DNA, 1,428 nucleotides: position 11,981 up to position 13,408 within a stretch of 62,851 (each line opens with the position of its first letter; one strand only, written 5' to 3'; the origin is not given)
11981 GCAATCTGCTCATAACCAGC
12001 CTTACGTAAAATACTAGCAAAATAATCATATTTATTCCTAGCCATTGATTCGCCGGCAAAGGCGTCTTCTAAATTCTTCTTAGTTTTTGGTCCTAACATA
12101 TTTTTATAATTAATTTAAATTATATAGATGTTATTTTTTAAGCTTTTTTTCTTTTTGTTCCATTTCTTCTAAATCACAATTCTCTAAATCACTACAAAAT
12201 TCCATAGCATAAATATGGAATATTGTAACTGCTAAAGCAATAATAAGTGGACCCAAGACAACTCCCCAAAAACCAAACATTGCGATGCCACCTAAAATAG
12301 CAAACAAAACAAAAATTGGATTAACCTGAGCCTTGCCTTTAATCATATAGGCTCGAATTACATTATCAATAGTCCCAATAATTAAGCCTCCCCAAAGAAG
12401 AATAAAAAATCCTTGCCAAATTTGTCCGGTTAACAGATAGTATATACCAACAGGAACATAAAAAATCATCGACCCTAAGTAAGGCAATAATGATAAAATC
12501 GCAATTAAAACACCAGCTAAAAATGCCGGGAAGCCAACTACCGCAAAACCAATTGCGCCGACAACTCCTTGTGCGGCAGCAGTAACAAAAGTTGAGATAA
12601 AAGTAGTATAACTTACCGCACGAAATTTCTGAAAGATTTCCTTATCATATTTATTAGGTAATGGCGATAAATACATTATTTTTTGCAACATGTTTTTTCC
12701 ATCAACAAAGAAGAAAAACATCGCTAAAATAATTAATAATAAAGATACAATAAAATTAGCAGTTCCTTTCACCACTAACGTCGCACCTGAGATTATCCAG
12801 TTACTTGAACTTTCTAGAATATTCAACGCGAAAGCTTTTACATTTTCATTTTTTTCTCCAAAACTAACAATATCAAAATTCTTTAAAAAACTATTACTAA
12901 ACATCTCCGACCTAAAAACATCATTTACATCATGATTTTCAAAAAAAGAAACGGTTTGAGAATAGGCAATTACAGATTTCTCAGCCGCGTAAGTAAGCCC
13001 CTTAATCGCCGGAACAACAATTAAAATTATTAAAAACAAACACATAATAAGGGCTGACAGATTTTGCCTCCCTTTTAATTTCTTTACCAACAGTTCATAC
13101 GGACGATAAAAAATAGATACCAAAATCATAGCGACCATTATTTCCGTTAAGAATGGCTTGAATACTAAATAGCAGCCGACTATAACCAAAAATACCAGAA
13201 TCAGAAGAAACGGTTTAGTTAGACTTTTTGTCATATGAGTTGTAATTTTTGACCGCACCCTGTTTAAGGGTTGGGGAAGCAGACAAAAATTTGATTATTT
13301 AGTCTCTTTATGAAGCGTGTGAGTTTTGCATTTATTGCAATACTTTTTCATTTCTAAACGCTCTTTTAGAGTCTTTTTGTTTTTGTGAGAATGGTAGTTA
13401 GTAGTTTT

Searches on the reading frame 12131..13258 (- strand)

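Call 81: search_protein_families(library=pfam, proteins=[window:12131-13258:-], max_evalue=0.0001)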
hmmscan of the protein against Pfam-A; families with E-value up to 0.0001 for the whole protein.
window:12131-13258:- (375 aa): 1 family
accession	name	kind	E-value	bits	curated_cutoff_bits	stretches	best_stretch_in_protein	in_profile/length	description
PF01594.21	AI-2E_transport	-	1.1e-42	146.8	34.3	1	18-350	3-326/327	AI-2E family transporter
